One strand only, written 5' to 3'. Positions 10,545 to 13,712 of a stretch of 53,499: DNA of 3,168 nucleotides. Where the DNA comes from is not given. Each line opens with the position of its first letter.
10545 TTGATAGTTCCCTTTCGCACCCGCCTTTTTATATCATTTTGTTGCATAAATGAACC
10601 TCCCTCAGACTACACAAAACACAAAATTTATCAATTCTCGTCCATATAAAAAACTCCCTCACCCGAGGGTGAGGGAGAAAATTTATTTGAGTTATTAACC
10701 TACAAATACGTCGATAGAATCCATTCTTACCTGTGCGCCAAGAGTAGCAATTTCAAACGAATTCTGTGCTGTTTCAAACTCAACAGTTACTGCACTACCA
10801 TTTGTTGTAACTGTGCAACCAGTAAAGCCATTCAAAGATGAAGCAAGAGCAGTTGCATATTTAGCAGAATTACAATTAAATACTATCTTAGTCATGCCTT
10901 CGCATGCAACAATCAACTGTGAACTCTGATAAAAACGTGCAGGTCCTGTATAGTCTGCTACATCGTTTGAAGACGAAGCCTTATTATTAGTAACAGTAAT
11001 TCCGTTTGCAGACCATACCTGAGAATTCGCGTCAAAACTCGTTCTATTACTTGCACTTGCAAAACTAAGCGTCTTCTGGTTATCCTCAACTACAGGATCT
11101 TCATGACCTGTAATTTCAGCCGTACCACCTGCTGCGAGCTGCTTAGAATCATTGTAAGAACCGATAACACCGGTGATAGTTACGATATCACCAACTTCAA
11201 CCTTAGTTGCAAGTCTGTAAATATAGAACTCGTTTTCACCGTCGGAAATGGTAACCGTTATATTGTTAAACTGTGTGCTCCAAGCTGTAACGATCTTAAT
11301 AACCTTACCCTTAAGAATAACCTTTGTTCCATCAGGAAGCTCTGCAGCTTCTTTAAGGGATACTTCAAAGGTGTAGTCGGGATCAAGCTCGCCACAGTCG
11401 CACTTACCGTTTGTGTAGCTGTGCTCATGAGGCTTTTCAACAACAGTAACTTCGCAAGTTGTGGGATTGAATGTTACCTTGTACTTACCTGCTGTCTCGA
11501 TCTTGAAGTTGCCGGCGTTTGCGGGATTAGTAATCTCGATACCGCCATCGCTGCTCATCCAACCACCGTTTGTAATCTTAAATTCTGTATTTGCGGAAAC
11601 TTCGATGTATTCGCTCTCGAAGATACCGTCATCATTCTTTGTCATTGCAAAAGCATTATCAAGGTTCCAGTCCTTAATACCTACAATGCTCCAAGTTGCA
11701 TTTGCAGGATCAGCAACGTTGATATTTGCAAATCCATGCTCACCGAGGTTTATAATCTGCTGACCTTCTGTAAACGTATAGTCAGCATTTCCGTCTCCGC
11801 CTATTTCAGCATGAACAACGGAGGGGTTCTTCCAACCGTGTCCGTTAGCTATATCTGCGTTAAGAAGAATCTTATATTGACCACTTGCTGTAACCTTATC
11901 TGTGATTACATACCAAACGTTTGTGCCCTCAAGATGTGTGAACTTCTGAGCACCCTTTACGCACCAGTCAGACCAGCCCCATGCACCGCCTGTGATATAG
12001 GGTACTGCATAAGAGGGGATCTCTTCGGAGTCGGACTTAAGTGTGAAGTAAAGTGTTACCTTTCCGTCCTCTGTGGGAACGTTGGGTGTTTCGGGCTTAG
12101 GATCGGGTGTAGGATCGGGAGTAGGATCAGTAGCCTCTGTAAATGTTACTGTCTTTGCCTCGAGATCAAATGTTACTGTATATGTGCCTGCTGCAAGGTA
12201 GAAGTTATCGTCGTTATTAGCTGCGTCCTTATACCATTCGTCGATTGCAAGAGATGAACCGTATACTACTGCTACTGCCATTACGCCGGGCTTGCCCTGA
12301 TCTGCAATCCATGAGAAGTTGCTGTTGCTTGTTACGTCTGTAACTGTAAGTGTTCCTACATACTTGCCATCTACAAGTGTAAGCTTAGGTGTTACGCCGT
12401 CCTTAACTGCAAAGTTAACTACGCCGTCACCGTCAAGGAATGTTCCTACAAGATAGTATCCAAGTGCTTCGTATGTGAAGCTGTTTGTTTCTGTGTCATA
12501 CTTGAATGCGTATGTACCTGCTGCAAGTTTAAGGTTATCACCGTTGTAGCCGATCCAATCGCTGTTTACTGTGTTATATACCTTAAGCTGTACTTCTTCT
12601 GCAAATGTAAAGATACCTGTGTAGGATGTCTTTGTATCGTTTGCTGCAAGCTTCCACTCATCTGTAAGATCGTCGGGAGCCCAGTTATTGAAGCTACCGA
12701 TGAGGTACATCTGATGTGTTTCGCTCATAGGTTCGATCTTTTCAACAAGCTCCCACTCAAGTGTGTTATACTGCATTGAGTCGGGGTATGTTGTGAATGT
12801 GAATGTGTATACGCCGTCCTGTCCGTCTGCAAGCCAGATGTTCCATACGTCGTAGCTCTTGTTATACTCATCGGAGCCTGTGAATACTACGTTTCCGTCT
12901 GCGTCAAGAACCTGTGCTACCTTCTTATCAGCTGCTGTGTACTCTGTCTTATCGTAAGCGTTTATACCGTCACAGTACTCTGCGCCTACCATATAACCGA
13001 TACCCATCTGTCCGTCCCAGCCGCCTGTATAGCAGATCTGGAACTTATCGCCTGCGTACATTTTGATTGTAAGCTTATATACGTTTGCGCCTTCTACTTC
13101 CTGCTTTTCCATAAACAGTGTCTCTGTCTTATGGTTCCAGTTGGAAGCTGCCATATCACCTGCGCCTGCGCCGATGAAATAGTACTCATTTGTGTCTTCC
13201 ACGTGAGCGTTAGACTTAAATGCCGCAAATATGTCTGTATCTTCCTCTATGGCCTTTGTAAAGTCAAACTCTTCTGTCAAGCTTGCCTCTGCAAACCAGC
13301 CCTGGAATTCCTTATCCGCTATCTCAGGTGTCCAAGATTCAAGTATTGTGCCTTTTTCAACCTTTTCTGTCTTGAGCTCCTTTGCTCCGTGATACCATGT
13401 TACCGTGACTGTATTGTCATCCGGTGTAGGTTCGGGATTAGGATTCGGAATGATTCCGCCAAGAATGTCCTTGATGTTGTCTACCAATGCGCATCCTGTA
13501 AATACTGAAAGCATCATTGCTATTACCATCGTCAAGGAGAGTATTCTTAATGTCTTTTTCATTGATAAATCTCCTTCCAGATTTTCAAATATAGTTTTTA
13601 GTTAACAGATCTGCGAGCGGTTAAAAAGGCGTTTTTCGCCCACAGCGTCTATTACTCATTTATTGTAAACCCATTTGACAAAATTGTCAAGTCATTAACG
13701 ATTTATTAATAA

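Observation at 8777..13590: Two tandem lipoprotein genes share an apparently base-identical 1,602-bp 5' block that ends abruptly mid-domain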

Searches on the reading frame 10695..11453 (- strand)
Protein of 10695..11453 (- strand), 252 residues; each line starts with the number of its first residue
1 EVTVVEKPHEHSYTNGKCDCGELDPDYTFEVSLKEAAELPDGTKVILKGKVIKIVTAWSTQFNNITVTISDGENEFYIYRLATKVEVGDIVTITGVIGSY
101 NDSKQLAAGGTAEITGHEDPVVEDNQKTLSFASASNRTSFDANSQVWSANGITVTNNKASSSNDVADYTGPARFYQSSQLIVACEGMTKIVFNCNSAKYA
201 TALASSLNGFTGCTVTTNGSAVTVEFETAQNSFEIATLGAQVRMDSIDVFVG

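Call 42: predict_structure(alignment_id=A3)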
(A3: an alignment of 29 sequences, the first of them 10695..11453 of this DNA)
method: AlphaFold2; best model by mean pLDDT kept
length: 252 residues; sequences in the alignment: 29
mean_pLDDT: 90.4   pTM: 0.64
mean pLDDT of the five models: 90.4, 89.9, 89.6, 88.6, 87.9
residues with pLDDT >= 90: 206; 70-90: 18; 50-70: 17; < 50: 11
segments of 3 or more residues with pLDDT < 50: 1-10
pLDDT, mean of each block of 10 residues (from residue 1): 44 53 72 95 96 91 96 96 96 97 95 93 85 95 97 97 89 97 98 97 95 94 97 98 97 93
secondary structure, 60 per line:
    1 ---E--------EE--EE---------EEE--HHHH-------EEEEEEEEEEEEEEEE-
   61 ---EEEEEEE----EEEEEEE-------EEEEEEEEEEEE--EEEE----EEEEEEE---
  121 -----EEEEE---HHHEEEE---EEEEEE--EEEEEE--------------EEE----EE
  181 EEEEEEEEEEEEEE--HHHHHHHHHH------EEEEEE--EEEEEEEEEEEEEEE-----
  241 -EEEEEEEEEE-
elements in order: E28-30 H33-36 E44-59 E64-70 E75-81 E89-100 E103-106 E111-117 E126-130 E137-140 E144-149 E152-157 E172-174 E179-194 H197-206 E213-218 E221-235 E242-251

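Call 45: fold_search(model_id=the predicted structure, library=pdb)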
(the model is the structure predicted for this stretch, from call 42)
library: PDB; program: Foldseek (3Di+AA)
matches with E <= 10: 906; with E <= 0.001: 5
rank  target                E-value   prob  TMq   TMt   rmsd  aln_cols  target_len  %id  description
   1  8c5y_B                2.3e-04  1.00  0.25  0.34   2.9        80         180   20  RPA tetrameric supercomplex from Pyrococcus abyssi (released 2023-05-03)
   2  6w6w_C                5.5e-04  1.00  0.22  0.17   7.1       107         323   17  Cryo-EM structure of CST bound to telomeric single-stranded DNA (released 2020-06-03)
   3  8aas_B                8.2e-04  1.00  0.26  0.35   7.4       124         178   17  Crystal structure of the Pyrococcus abyssi RPA trimerization core bound to poly-dT20 ssDNA (released 2023-05-03)
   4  8aaj_C                9.1e-04  1.00  0.26  0.55   3.0        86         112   21  Crystal structure of the Pyrococcus abyssi RPA (apo form) (released 2023-05-03)
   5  8c5y_L                9.1e-04  1.00  0.25  0.53   3.6        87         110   22  RPA tetrameric supercomplex from Pyrococcus abyssi (released 2023-05-03)
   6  8aas_C                1.1e-03  1.00  0.25  0.52   3.3        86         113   22  Crystal structure of the Pyrococcus abyssi RPA trimerization core bound to poly-dT20 ssDNA (released 2023-05-03)
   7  2pi2_B                1.2e-03  1.00  0.26  0.50   2.9        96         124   19  Full-length Replication protein A subunits RPA14 and RPA32 (released 2007-10-16)
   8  4joi_B                1.3e-03  1.00  0.28  0.47   4.7       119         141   16  Crystal structure of the human telomeric Stn1-Ten1 complex (released 2013-05-29)
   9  3u58_B                1.5e-03  0.99  0.27  0.31  13.8       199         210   10  Crystal Structure of the Tetrahymena telomerase processivity factor Teb1 AB (released 2011-12-28)
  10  8aaj_B                1.6e-03  1.00  0.25  0.33   2.9        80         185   20  Crystal structure of the Pyrococcus abyssi RPA (apo form) (released 2023-05-03)
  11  2pi2_A                1.6e-03  1.00  0.23  0.42   3.6        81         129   23  Full-length Replication protein A subunits RPA14 and RPA32 (released 2007-10-16)
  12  3kdf_D                1.6e-03  1.00  0.27  0.53   3.6       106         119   21  X-ray Crystal Structure of the Human Replication Protein A Complex from Wheat Germ Cell Free Expression (released 2009-12-01)
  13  6kab_D                1.6e-03  1.00  0.28  0.15   3.9       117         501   15  Crystal structure of plasmodium lysyl-tRNA synthetase in complex with a cladosporin derivative 2 (released 2020-04-08)
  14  1nnx                  1.7e-03  1.00  0.28  0.69   2.5        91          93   15  Structure of the hypothetical protein ygiW from E. coli. (released 2004-03-09)
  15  5zh2_B                1.9e-03  1.00  0.29  0.16   4.1       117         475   14  CRYSTAL STRUCTURE OF PfKRS WITH INHIBITOR CLADO-5 (released 2018-06-27)
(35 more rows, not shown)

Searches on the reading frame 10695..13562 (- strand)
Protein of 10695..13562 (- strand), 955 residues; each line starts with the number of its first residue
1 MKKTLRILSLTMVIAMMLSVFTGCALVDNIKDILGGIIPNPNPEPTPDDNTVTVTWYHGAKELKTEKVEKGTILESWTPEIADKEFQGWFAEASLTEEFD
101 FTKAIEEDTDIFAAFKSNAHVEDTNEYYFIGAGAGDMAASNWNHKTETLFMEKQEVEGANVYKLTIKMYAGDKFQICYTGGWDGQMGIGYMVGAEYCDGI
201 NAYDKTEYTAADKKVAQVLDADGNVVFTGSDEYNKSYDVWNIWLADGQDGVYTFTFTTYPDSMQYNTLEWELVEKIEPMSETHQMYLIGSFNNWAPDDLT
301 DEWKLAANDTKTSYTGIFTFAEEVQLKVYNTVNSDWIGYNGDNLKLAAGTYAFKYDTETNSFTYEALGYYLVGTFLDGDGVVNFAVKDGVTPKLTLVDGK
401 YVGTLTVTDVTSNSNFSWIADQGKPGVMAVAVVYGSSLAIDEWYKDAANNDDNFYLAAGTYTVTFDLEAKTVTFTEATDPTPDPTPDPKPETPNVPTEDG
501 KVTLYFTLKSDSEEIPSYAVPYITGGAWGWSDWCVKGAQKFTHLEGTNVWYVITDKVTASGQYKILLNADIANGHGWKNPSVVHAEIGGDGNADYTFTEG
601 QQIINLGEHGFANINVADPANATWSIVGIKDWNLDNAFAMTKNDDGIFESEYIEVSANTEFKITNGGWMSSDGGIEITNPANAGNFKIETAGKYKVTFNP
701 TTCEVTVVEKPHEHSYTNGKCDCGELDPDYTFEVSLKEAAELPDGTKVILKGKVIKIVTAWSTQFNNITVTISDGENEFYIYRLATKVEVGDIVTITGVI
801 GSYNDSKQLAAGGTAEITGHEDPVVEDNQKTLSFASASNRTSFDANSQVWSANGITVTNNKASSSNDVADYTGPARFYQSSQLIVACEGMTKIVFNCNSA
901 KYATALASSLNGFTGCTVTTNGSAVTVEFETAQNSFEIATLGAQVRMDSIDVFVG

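Call 7: search_protein_families(library=pfam, proteins=[window:10695-13562:-], max_evalue=0.01)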
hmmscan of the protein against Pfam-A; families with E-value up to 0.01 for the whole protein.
window:10695-13562:- (955 aa): 2 families
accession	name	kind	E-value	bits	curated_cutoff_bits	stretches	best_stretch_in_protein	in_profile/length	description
PF09479.16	Flg_new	-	0.0027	18.2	27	1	61-111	10-62/65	Listeria-Bacteroides repeat domain (List_Bact_rpt)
PF22559.2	GNAT-phage-like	-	0.0081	16.4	27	0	249-304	106-160/164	Phage GNAT-like domain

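Call 21: search_solved_structures(query=window:10695-13562:-, max_evalue=1, show_alignments=2)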
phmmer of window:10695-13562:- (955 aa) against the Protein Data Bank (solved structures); distinct sequences matched with E-value up to 1: 4.
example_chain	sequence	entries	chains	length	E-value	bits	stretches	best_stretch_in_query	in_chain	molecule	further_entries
8hxa_A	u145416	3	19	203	0.37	12.1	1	891-931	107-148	NFkB inhibitor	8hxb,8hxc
8fxx_A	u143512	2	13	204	0.49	11.6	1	891-931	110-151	CPXV040 protein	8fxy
8fxz_A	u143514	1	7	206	0.5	11.6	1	891-931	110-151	CPXV040 protein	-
8fxw_A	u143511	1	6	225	0.57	11.4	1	891-931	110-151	CPXV040 protein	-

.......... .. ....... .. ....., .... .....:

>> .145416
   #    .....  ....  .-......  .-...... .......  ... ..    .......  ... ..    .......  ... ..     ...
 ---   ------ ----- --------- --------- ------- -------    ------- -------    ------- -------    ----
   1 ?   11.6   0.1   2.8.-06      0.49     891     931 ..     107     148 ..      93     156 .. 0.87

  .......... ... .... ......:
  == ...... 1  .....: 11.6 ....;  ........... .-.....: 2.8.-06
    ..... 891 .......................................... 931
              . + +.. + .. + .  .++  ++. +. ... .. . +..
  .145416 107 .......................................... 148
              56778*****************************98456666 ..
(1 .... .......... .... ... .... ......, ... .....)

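Call 23: search_protein_families(library=ncbifam, proteins=[window:10695-13562:-], max_evalue=1)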
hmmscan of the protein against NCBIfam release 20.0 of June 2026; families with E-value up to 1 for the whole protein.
window:10695-13562:- (955 aa): 1 family
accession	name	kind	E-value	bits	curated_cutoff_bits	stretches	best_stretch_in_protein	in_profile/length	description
NF033186.1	internalin_K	exception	0.0013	17.3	1100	1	475-524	509-560/604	class 1 internalin InlK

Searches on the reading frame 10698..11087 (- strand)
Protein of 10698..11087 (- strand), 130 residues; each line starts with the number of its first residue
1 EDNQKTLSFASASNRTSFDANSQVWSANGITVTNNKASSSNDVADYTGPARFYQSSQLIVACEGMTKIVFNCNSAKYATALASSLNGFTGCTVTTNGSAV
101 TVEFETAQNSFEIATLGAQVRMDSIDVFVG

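Call 46: search_protein_families(library=pfam, proteins=[window:10698-11087:-], max_evalue=10)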
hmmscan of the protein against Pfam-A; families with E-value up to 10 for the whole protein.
seq(130 aa): 2 families
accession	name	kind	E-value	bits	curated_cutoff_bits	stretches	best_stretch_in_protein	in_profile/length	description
PF00389.36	2-Hacid_dh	-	0.00062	19.9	24.6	1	26-117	81-107/134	D-isomer specific 2-hydroxyacid dehydrogenase, catalytic domain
PF03088.22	Str_synth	-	0.038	14.6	25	1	67-102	38-73/89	Strictosidine synthase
